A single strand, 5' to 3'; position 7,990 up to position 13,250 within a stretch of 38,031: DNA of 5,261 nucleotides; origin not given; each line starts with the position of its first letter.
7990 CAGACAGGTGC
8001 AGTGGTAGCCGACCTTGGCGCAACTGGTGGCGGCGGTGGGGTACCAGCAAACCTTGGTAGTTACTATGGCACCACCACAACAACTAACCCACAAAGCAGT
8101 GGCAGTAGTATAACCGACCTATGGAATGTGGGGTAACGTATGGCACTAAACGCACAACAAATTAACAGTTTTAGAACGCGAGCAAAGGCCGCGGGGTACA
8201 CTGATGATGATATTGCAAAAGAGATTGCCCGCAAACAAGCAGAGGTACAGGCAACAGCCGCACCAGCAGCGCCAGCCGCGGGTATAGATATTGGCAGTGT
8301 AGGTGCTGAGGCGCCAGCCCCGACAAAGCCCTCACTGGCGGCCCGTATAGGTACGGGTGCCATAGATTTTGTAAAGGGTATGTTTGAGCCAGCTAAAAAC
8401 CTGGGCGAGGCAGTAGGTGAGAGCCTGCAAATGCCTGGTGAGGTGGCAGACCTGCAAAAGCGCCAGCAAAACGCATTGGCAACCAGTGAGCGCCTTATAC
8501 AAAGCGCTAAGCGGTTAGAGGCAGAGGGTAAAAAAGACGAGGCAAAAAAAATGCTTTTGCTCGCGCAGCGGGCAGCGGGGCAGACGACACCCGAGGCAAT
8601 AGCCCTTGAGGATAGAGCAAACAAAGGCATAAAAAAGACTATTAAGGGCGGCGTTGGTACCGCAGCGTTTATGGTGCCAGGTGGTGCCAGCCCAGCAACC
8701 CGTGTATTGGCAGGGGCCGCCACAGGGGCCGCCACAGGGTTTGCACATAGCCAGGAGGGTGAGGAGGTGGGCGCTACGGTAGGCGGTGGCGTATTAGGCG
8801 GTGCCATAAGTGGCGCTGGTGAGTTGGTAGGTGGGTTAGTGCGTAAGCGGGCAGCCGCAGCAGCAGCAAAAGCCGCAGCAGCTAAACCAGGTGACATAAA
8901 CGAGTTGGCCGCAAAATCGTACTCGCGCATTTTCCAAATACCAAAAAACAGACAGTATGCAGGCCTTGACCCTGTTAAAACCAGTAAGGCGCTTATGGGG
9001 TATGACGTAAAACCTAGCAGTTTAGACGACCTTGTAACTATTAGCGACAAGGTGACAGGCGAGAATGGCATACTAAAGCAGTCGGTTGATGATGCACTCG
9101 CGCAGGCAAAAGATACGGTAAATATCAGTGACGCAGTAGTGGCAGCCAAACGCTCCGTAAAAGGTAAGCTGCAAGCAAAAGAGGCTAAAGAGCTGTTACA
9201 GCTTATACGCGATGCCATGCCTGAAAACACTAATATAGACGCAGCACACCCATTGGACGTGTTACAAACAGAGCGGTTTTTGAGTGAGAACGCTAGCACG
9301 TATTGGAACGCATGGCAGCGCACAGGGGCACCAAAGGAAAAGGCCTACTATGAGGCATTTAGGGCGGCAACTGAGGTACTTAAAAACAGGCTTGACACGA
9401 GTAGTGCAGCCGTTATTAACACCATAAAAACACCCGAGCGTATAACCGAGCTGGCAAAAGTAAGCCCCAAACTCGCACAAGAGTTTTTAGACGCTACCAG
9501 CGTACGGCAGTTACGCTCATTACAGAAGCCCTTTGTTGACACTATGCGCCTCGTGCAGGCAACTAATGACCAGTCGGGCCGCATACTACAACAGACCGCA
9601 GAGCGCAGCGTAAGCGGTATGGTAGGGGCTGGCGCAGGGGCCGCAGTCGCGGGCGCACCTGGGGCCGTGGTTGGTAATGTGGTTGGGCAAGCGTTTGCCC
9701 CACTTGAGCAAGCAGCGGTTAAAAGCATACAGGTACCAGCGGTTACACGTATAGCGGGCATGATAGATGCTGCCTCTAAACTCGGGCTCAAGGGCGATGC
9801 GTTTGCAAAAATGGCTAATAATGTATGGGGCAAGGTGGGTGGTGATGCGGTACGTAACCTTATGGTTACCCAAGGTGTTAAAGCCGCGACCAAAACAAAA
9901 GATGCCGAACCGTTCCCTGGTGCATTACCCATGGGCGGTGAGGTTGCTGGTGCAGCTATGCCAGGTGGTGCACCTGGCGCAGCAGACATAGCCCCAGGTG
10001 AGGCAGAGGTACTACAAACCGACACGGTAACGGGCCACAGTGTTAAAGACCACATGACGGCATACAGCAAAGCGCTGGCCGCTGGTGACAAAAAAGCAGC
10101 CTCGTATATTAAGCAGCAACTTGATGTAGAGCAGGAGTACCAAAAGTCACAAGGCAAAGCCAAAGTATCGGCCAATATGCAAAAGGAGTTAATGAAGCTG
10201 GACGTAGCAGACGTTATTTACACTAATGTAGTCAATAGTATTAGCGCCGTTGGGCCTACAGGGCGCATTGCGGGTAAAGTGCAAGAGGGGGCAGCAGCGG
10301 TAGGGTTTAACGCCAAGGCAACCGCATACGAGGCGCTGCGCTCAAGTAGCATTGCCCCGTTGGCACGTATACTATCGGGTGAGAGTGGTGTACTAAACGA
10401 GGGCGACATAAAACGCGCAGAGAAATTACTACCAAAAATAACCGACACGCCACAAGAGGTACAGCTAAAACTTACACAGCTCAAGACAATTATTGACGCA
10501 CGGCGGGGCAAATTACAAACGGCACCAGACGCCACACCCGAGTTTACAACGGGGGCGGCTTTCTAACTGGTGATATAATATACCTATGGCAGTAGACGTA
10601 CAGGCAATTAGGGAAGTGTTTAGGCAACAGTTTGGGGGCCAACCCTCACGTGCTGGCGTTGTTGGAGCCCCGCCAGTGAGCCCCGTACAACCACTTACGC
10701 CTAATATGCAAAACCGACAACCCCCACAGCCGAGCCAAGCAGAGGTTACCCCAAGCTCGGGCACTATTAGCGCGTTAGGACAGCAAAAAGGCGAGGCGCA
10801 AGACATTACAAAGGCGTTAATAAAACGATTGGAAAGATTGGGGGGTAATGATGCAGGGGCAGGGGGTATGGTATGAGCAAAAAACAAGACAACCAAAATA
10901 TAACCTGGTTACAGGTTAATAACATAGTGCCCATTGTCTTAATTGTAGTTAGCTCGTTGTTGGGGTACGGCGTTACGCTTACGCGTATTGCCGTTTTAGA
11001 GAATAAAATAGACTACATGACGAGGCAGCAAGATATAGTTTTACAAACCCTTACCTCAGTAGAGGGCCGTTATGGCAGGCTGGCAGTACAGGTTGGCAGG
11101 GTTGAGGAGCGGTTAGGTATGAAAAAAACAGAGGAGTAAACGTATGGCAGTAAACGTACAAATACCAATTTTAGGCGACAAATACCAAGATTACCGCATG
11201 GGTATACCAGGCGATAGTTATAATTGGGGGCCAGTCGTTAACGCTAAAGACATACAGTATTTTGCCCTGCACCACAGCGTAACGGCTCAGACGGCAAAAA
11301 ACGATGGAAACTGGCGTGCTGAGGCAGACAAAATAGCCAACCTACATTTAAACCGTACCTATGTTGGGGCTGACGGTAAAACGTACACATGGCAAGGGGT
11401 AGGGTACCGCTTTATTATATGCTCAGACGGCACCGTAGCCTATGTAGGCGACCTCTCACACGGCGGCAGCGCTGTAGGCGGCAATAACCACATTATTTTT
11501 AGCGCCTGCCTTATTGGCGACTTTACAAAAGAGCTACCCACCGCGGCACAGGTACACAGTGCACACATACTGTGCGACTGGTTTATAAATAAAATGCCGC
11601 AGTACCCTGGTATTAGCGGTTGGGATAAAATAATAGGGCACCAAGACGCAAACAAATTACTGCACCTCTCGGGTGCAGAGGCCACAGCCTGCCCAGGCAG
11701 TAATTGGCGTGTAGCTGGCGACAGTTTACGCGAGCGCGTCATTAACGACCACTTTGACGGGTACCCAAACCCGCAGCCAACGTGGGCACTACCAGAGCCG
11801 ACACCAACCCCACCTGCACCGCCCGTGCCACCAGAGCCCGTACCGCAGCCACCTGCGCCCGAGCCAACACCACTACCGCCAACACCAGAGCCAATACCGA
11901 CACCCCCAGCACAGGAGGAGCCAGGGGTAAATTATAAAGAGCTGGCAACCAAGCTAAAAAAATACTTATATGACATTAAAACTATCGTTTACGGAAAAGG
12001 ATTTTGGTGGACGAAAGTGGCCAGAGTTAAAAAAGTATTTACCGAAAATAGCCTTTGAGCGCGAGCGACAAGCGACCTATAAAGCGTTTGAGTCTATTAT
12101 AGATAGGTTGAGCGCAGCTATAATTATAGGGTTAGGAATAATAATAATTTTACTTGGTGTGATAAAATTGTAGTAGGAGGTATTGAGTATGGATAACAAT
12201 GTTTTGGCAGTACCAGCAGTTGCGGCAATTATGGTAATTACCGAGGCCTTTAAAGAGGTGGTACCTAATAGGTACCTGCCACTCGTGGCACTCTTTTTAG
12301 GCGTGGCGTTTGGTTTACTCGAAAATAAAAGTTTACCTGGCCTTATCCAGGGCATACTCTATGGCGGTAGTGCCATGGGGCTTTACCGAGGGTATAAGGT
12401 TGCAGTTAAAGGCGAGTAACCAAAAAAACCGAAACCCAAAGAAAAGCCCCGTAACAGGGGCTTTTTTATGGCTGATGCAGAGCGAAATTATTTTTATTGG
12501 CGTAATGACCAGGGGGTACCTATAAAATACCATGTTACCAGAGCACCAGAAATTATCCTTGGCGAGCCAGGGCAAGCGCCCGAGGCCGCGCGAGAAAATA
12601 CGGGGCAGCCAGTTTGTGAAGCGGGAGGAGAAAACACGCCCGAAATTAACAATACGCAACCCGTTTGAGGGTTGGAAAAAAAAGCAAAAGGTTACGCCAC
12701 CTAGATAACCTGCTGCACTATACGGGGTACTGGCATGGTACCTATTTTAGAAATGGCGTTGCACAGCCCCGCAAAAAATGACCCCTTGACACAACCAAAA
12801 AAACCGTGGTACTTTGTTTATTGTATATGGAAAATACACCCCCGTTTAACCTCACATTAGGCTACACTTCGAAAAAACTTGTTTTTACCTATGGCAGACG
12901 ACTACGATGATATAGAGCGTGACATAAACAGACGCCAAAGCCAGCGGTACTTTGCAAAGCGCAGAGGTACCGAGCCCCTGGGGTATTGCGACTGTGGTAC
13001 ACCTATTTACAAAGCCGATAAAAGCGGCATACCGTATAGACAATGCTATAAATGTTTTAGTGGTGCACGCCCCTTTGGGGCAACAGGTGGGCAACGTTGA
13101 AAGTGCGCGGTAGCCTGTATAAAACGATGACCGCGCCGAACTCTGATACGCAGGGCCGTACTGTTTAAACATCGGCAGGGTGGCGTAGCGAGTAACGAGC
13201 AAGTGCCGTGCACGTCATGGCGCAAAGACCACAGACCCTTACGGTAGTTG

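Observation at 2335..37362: Late regulon defined by the invariant 10-mer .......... placed 6-7 nt from ATG (leaderless operon starts)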

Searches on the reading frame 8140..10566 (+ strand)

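Call 9: search_protein_families(library=phrogs, proteins=[window:8140-10566:+], max_evalue=0.001)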
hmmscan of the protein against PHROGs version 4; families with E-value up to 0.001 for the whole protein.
window:8140-10566:+ (808 aa): 0 families

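Call 12: search_protein_families(library=pfam, proteins=[window:8140-10566:+], max_evalue=0.01)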
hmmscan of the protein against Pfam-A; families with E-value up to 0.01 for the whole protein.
window:8140-10566:+ (808 aa): 1 family
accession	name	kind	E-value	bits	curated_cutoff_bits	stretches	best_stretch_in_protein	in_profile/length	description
PF19224.5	pATOM36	-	0.0097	15.5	27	0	473-525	205-260/270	pATOM36 family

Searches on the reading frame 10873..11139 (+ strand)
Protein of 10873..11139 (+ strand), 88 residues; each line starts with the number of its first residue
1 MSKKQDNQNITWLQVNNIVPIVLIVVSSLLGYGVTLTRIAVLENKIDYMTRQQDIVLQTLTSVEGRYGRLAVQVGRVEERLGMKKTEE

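Call 46: search_protein_families(library=pfam, proteins=[window:10873-11139:+], max_evalue=0.01)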
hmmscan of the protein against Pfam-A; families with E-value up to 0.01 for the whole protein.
window:10873-11139:+ (88 aa): 0 families

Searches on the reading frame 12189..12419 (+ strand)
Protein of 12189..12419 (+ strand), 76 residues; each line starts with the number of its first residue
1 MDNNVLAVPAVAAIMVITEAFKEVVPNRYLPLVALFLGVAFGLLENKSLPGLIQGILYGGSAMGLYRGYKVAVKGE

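Call 72: search_protein_families(library=phrogs, proteins=[window:12189-12419:+], max_evalue=0.01)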
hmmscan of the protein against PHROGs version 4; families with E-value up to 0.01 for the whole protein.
window:12189-12419:+ (76 aa): 2 families
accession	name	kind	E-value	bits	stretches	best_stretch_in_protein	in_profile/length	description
phrog_1299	-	lysis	3.8e-14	53.3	1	5-74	8-85/100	holin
phrog_1129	-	lysis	7e-13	49.4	1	7-75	11-83/86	holin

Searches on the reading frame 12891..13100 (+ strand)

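Call 72: search_protein_families(library=phrogs, proteins=[window:12891-13100:+], max_evalue=0.01)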
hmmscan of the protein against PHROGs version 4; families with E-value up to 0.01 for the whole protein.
window:12891-13100:+ (69 aa): 1 family
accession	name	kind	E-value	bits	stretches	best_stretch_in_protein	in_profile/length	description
phrog_18296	-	unknown function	0.0089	16.9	0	35-58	11-34/38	-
